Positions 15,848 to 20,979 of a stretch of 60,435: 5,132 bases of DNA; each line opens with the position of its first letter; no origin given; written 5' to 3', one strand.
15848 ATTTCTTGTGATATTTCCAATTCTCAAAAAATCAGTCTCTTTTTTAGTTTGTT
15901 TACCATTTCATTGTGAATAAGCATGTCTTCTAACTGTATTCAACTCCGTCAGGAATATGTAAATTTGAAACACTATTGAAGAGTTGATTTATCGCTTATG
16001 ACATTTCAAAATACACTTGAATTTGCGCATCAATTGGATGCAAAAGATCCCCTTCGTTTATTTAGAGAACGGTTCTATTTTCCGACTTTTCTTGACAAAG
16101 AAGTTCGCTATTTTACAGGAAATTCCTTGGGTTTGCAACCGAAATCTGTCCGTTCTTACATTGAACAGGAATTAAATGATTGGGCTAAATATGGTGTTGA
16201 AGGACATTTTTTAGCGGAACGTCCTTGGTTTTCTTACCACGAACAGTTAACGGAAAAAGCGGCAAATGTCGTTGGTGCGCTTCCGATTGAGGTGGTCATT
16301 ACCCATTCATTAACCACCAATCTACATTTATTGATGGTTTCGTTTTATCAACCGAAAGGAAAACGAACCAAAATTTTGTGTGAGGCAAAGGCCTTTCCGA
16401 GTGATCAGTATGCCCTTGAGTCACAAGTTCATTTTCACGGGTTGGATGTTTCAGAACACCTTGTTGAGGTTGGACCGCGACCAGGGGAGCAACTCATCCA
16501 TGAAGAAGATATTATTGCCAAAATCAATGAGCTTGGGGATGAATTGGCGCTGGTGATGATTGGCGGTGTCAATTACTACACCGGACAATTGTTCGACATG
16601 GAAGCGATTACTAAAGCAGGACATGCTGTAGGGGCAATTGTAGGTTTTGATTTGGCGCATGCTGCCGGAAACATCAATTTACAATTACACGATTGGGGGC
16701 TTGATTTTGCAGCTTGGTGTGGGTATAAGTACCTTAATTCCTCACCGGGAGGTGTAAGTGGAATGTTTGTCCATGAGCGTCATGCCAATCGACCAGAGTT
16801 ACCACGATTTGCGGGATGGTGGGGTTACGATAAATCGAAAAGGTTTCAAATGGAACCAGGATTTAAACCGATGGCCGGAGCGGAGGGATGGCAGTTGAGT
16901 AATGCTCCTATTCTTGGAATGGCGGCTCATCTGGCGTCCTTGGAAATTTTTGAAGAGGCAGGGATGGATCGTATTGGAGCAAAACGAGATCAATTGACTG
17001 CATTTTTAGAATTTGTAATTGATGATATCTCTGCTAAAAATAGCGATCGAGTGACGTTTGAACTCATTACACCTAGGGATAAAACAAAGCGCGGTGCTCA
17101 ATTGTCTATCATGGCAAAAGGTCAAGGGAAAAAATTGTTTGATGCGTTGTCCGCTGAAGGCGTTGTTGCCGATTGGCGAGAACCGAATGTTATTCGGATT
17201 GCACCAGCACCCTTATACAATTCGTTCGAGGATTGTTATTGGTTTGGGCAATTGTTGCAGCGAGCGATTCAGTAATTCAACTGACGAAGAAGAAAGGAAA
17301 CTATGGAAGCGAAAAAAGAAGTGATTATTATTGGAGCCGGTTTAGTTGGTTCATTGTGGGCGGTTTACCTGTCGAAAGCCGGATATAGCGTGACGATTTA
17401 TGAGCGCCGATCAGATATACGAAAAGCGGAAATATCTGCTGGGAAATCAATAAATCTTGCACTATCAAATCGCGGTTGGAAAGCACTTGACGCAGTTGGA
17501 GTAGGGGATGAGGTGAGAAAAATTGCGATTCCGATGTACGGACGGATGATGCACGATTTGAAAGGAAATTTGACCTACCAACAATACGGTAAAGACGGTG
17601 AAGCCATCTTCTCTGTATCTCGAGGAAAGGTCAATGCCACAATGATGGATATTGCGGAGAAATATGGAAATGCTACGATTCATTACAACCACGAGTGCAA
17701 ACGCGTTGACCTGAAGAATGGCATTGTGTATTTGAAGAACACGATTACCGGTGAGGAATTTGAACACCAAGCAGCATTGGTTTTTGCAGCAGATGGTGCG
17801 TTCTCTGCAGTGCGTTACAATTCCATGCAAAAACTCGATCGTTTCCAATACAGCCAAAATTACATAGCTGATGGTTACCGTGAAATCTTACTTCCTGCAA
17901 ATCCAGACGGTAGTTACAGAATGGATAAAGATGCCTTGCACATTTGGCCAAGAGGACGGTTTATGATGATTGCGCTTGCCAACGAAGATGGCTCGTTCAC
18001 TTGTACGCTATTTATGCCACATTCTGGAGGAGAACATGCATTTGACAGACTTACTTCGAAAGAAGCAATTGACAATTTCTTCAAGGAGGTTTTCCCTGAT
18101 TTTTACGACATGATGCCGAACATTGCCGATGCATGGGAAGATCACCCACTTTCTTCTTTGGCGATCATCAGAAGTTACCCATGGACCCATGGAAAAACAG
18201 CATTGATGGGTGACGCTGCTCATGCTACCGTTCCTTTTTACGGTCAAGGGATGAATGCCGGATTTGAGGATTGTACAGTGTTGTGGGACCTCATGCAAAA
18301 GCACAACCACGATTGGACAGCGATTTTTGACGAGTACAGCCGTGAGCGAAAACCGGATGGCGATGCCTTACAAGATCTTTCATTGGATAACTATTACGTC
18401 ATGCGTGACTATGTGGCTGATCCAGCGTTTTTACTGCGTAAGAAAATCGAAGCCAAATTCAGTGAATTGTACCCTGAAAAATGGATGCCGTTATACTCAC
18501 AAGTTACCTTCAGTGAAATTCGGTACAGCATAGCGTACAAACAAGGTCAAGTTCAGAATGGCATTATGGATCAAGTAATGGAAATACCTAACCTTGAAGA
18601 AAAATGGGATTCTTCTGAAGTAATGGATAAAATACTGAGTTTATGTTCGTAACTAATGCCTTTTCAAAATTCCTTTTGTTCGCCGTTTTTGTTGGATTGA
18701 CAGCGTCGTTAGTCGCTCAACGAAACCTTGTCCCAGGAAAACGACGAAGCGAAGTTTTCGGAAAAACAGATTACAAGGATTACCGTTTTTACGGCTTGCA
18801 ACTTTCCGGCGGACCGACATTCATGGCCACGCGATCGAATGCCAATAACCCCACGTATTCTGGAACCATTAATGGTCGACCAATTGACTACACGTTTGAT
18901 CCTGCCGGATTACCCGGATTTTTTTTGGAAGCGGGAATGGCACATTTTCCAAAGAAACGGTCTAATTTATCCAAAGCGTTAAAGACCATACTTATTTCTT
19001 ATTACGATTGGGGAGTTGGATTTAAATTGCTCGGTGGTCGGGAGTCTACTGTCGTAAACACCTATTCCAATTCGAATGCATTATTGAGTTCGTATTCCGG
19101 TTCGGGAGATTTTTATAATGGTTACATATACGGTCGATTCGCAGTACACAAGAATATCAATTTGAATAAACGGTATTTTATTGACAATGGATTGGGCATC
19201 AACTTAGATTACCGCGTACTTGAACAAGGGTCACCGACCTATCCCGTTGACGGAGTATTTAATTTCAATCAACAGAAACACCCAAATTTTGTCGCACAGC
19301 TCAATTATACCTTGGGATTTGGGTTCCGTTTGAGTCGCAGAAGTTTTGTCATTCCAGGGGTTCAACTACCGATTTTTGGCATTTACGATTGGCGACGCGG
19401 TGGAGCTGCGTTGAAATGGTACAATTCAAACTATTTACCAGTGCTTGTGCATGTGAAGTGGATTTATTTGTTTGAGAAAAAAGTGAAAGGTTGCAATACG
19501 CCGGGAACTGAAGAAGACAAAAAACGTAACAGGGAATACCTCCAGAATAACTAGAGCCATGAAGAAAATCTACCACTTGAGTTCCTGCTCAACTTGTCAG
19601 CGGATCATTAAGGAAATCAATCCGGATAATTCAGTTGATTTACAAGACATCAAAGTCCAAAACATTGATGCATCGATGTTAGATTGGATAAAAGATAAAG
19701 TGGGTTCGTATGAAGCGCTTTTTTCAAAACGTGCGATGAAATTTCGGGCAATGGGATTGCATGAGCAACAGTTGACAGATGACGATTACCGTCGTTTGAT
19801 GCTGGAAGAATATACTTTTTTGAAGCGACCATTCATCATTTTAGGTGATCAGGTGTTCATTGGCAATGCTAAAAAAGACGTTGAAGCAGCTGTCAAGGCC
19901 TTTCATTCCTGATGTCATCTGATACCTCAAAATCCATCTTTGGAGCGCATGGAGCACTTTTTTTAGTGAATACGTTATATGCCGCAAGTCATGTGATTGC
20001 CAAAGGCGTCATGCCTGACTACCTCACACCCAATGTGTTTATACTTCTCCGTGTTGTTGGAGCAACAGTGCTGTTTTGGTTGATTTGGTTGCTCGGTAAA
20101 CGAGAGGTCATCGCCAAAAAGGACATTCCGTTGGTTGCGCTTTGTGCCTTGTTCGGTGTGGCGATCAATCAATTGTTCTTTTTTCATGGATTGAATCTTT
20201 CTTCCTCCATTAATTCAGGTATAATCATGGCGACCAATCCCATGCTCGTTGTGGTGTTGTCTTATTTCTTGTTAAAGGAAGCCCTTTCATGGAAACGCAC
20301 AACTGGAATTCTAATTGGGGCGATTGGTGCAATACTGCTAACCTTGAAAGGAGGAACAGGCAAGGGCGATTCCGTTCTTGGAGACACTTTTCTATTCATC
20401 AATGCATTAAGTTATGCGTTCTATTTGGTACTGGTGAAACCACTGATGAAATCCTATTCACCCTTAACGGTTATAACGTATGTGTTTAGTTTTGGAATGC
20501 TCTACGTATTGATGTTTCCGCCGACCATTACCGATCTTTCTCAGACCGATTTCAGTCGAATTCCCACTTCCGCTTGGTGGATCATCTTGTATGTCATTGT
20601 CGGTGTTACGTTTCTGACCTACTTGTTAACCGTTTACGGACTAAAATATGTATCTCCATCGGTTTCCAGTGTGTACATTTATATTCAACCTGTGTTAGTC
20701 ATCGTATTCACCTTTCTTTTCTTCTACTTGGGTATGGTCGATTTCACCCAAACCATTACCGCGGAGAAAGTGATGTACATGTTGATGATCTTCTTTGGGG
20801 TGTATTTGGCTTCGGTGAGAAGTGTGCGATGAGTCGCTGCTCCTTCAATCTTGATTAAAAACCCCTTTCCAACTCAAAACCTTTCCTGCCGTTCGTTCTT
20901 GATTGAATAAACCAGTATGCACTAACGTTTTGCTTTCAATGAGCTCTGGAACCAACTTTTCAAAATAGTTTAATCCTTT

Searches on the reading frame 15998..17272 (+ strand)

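Call 49: search_protein_families(library=pfam, proteins=[window:15998-17272:+], max_evalue=0.001)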
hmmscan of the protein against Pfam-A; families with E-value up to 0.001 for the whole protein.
window:15998-17272:+ (425 aa): 2 families
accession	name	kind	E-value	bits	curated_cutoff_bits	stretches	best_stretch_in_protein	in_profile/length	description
PF22580.2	KYNU_C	-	2e-21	76.2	27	1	330-417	5-87/90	Kynureninase C-terminal domain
PF00266.25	Aminotran_5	-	1.9e-14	53.9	21.5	1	46-344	10-294/371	Aminotransferase class-V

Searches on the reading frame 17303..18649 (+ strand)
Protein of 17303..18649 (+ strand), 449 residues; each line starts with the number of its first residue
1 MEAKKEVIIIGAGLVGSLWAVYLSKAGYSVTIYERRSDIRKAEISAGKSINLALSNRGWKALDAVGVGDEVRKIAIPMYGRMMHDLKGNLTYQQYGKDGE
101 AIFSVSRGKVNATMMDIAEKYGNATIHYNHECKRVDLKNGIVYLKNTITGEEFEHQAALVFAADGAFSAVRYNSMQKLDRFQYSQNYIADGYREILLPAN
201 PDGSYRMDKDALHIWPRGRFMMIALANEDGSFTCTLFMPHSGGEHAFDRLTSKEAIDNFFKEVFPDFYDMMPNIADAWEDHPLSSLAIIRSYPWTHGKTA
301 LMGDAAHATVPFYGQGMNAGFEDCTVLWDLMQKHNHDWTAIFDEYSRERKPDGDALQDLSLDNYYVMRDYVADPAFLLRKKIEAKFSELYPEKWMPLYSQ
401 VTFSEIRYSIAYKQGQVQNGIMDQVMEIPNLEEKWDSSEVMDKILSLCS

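Call 49: search_protein_families(library=pfam, proteins=[window:17303-18649:+], max_evalue=0.001)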
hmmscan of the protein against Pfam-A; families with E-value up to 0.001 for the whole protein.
window:17303-18649:+ (449 aa): 8 families
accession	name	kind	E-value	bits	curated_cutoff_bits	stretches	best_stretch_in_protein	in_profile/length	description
PF01494.25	FAD_binding_3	-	8e-26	91.5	22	1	6-357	3-346/349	FAD binding domain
PF01266.30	DAO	-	5.7e-11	43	27.9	1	7-40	2-35/353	FAD dependent oxidoreductase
PF07992.20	Pyr_redox_2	-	1.2e-06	28.7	26.1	1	4-53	142-192/291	Pyridine nucleotide-disulphide oxidoreductase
PF13450.12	NAD_binding_8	-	2.4e-06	28.1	21.9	1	9-39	1-31/68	NAD(P)-binding Rossmann-like domain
PF00070.33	Pyr_redox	-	1.2e-05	26.2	22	1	7-60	2-56/82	Pyridine nucleotide-disulphide oxidoreductase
PF02558.23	ApbA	-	3.5e-05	23.9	22.2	1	7-37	1-31/150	Ketopantoate reductase PanE/ApbA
PF03486.20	HI0933_like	-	7.2e-05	22.8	50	1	6-168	2-166/244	HI0933-like protein Rossmann domain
PF02737.24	3HCDH_N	-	0.00024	21.5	22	1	7-45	2-40/180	3-hydroxyacyl-CoA dehydrogenase, NAD binding domain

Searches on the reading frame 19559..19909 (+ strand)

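Call 49: search_protein_families(library=pfam, proteins=[window:19559-19909:+], max_evalue=0.001)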
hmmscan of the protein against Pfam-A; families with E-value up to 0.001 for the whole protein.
window:19559-19909:+ (117 aa): 1 family
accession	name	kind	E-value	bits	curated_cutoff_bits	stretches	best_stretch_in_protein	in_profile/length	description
PF03960.21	ArsC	-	4.1e-12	46.7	24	1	5-110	1-78/79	ArsC family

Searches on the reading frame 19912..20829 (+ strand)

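Call 49: search_protein_families(library=pfam, proteins=[window:19912-20829:+], max_evalue=0.001)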
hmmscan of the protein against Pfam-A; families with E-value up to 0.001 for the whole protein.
window:19912-20829:+ (306 aa): 1 family
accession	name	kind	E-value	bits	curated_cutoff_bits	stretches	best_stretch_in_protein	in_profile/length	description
PF00892.27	EamA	-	4.4e-35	121.3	28.2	2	16-144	7-134/135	EamA-like transporter family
